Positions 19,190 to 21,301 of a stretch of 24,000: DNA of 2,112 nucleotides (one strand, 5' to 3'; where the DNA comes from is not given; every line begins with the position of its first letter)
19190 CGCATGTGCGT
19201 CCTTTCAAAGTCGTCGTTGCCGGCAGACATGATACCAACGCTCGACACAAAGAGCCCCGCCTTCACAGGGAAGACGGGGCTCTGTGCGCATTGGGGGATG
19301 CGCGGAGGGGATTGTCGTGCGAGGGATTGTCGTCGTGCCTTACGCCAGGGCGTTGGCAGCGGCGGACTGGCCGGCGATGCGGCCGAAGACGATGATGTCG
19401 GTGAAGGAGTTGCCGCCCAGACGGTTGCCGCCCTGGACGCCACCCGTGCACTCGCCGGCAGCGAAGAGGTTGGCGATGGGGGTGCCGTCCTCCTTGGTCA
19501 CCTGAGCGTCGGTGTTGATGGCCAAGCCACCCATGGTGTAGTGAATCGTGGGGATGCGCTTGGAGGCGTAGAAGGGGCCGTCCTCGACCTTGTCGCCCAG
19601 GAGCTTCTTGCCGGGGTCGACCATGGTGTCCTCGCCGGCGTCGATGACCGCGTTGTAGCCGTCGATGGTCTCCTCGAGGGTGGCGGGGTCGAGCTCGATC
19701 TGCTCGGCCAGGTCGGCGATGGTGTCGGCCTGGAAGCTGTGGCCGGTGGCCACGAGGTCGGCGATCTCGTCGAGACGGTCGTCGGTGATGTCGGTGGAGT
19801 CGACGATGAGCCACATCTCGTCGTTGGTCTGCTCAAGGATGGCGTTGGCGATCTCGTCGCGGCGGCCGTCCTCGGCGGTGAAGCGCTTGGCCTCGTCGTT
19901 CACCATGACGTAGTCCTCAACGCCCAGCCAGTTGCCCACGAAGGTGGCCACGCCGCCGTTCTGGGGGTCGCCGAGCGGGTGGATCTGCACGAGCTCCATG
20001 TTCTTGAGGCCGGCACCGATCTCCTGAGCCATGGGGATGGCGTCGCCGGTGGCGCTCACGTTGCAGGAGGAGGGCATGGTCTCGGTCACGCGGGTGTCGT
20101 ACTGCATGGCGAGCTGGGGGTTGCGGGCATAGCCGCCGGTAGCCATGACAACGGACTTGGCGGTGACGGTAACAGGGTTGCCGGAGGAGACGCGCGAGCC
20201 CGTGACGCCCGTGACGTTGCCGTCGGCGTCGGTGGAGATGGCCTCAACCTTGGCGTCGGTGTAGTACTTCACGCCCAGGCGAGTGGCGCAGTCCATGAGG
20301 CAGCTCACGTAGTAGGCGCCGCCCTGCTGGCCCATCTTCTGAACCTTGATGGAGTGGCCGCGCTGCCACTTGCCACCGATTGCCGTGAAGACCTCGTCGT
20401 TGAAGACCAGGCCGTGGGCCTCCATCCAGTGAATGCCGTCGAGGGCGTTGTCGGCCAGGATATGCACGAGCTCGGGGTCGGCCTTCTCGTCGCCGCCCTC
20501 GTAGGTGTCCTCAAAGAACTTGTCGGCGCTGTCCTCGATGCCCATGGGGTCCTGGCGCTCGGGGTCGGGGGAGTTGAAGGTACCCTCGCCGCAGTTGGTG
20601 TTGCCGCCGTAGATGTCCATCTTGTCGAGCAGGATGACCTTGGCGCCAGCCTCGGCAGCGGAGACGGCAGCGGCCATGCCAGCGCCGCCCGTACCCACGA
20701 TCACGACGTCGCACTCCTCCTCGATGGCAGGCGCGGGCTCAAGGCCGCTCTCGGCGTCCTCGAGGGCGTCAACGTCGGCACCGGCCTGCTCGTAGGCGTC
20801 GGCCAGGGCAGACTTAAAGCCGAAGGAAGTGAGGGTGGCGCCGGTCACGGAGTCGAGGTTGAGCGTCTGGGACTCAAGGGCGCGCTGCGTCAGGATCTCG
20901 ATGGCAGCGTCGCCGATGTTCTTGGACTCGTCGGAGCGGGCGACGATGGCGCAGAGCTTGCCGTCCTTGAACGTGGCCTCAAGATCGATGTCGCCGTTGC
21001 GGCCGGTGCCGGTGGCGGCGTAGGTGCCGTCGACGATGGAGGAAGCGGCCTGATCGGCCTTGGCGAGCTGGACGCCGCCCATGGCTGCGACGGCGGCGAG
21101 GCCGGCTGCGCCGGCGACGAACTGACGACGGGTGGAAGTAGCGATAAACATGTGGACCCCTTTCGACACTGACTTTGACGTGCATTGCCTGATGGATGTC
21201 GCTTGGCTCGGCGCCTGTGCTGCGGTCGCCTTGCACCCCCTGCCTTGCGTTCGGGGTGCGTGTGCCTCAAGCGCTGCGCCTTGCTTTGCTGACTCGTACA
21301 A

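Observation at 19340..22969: Module 2: membrane LuxR paralogue, terminator, then a Tat-exported FMN-bind + FAD reductase with a covalent-flavinylation motif and an intact catalytic tetrad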

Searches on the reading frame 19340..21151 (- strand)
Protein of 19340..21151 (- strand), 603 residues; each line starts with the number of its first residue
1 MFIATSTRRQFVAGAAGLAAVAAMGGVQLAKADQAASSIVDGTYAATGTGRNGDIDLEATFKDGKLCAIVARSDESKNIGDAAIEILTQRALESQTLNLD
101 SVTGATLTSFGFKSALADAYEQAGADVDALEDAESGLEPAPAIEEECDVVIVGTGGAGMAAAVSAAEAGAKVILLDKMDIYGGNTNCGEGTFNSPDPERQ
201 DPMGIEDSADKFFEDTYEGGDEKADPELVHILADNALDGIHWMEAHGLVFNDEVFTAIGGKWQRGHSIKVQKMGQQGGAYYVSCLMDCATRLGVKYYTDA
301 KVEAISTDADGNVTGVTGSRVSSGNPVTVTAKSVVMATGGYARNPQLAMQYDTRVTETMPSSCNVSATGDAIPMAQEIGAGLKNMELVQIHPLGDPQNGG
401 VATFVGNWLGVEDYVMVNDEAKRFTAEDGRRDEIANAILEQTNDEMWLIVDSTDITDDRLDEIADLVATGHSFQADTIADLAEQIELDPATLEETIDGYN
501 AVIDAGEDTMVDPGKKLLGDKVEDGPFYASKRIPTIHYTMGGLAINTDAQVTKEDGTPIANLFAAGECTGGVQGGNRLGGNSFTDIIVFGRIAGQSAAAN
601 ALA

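Call 5: search_protein_families(library=pfam, proteins=[window:19340-21151:-], max_evalue=0.01)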
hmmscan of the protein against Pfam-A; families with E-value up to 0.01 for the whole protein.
window:19340-21151:- (603 aa): 15 families
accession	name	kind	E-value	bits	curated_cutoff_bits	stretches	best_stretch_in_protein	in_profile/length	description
PF00890.30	FAD_binding_2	-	4.8e-76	257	20.4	1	148-582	1-413/414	FAD binding domain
PF01266.30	DAO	-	1.9e-13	51.1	27.9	1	148-352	1-214/353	FAD dependent oxidoreductase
PF03486.20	HI0933_like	-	1.4e-12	48.1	50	2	148-193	2-48/244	HI0933-like protein Rossmann domain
PF12831.13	FAD_oxidored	-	1.6e-11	44.6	27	1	148-339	1-145/416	FAD dependent oxidoreductase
PF07992.20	Pyr_redox_2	-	2.8e-08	34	26.1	1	148-347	2-116/291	Pyridine nucleotide-disulphide oxidoreductase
PF04205.19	FMN_bind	-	4.4e-08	34.1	22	1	50-121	1-77/77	FMN-binding domain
PF01946.23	Thi4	-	4.2e-06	26.6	26.2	1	146-193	17-65/235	Thi4 family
PF01494.25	FAD_binding_3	-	1.2e-05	25.2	22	1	146-179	1-34/349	FAD binding domain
PF00070.33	Pyr_redox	-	4.5e-05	24.3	22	0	285-318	46-79/82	Pyridine nucleotide-disulphide oxidoreductase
PF13450.12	NAD_binding_8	-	0.00014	22.5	21.9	1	151-187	1-37/68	NAD(P)-binding Rossmann-like domain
PF01262.27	AlaDh_PNT_C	-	0.0012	18.8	23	1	145-177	27-59/214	Alanine dehydrogenase/PNT, C-terminal domain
PF01134.28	GIDA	-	0.002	17.7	22.1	1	148-176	1-29/391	Glucose inhibited division protein A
PF01593.30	Amino_oxidase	-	0.0043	16.8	19.8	0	283-344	208-260/443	Flavin containing amine oxidoreductase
PF13738.12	Pyr_redox_3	-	0.0063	16.2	30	0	150-179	1-31/305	Pyridine nucleotide-disulphide oxidoreductase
PF00732.25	GMC_oxred_N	-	0.0087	16.3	23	0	258-347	108-196/218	GMC oxidoreductase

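Call 6: search_protein_families(library=ncbifam, proteins=[window:19340-21151:-], max_evalue=0.01)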
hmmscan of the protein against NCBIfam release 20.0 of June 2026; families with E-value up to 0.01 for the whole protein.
window:19340-21151:- (603 aa): 102 families (the best 25 are shown)
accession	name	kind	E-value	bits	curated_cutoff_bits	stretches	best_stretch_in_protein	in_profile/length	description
TIGR01813.1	flavo_cyto_c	subfamily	5.7e-112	374.7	285.45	1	148-595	1-444/444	flavocytochrome c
NF005064.0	PRK06481.1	equivalog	3.6e-95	319.6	542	1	142-600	57-502/506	flavocytochrome c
NF005510.0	PRK07121.1-3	subfamily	3.9e-60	204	481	2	263-600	166-489/492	FAD-binding protein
NF006130.0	PRK08274.1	equivalog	5e-59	200.3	369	1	144-601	3-462/467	FAD-dependent tricarballylate dehydrogenase TcuA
NF005512.0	PRK07121.1-5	subfamily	2e-54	184.9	812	2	260-599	160-488/489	FAD-binding protein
NF005511.0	PRK07121.1-4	equivalog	2.1e-54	184.9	466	3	324-601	260-543/553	FAD-binding protein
NF053717.1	VnlPnlRedVprA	equivalog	9.4e-51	173.1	600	2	145-452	5-309/481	vinyl phenol reductase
NF009478.0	PRK12844.1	equivalog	1e-49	169.3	789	2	269-600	201-551/559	3-ketosteroid-delta-1-dehydrogenase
TIGR01812.1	sdhA_frdA_Gneg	subfamily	4.6e-47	160.8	567.3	2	148-399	1-235/568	succinate dehydrogenase or fumarate reductase, flavoprotein subunit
NF004900.0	PRK06263.1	equivalog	9e-46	156.6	718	2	146-434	7-279/546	fumarate reductase (CoM/CoB) subunit TfrA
NF005509.0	PRK07121.1-2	subfamily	9.6e-43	146.5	630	2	274-601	197-525/527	FAD-binding protein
NF005508.0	PRK07121.1-1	equivalog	8.5e-41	140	537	2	264-601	162-494/497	FAD-binding protein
NF004789.0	PRK06134.1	subfamily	1.9e-40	139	747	2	276-599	214-569/581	FAD-dependent oxidoreductase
NF009477.0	PRK12843.1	equivalog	1.8e-39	135.6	758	2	282-600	224-571/578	FAD-dependent oxidoreductase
NF005866.0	PRK07803.1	equivalog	5.6e-38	130.5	819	2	145-427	7-286/631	fumarate reductase/succinate dehydrogenase flavoprotein subunit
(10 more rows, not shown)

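Call 7: search_solved_structures(query=window:19340-21151:-, max_evalue=1e-10, show_alignments=3)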
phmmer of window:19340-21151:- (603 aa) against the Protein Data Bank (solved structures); distinct sequences matched with E-value up to 1e-10: 60.
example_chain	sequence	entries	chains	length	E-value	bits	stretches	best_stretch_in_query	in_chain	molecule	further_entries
1d4c_A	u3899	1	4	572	2.7e-85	290.3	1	108-599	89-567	FLAVOCYTOCHROME C FUMARATE REDUCTASE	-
1d4d_A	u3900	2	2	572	2.7e-84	287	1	108-599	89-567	FLAVOCYTOCHROME C FUMARATE REDUCTASE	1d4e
1qo8_A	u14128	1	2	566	8.5e-77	262.2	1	143-602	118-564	FLAVOCYTOCHROME C3 FUMARATE REDUCTASE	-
6t85_A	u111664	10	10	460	1.8e-74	254.5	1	146-599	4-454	Urocanate reductase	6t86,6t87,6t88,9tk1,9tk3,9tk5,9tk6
1ksu_A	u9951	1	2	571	7.2e-74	252.6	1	137-599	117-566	flavocytochrome c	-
1p2e_A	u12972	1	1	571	3.5e-73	250.3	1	137-599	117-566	flavocytochrome c3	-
1p2h_A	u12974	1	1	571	3.5e-73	250.3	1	137-599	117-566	flavocytochrome c3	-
1qjd_A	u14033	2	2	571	3.5e-73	250.3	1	137-599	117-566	FLAVOCYTOCHROME C3 | Fumarate reductase flavoprotein subunit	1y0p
2b7r_A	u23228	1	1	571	3.6e-73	250.2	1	137-599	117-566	Fumarate reductase flavoprotein subunit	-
2b7s_A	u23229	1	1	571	3.7e-73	250.2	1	137-599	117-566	Fumarate reductase flavoprotein subunit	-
1jry_A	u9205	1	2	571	9.9e-73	248.8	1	137-599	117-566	FLAVOCYTOCHROME C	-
1q9i_A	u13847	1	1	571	1e-72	248.8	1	137-599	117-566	flavocytochrome c3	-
1kss_A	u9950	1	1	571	1.6e-72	248.1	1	137-599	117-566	flavocytochrome c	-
1jrx_A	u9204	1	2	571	3.2e-72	247.1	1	137-599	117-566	FLAVOCYTOCHROME C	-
1jrz_A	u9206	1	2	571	3.5e-72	247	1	137-599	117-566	FLAVOCYTOCHROME C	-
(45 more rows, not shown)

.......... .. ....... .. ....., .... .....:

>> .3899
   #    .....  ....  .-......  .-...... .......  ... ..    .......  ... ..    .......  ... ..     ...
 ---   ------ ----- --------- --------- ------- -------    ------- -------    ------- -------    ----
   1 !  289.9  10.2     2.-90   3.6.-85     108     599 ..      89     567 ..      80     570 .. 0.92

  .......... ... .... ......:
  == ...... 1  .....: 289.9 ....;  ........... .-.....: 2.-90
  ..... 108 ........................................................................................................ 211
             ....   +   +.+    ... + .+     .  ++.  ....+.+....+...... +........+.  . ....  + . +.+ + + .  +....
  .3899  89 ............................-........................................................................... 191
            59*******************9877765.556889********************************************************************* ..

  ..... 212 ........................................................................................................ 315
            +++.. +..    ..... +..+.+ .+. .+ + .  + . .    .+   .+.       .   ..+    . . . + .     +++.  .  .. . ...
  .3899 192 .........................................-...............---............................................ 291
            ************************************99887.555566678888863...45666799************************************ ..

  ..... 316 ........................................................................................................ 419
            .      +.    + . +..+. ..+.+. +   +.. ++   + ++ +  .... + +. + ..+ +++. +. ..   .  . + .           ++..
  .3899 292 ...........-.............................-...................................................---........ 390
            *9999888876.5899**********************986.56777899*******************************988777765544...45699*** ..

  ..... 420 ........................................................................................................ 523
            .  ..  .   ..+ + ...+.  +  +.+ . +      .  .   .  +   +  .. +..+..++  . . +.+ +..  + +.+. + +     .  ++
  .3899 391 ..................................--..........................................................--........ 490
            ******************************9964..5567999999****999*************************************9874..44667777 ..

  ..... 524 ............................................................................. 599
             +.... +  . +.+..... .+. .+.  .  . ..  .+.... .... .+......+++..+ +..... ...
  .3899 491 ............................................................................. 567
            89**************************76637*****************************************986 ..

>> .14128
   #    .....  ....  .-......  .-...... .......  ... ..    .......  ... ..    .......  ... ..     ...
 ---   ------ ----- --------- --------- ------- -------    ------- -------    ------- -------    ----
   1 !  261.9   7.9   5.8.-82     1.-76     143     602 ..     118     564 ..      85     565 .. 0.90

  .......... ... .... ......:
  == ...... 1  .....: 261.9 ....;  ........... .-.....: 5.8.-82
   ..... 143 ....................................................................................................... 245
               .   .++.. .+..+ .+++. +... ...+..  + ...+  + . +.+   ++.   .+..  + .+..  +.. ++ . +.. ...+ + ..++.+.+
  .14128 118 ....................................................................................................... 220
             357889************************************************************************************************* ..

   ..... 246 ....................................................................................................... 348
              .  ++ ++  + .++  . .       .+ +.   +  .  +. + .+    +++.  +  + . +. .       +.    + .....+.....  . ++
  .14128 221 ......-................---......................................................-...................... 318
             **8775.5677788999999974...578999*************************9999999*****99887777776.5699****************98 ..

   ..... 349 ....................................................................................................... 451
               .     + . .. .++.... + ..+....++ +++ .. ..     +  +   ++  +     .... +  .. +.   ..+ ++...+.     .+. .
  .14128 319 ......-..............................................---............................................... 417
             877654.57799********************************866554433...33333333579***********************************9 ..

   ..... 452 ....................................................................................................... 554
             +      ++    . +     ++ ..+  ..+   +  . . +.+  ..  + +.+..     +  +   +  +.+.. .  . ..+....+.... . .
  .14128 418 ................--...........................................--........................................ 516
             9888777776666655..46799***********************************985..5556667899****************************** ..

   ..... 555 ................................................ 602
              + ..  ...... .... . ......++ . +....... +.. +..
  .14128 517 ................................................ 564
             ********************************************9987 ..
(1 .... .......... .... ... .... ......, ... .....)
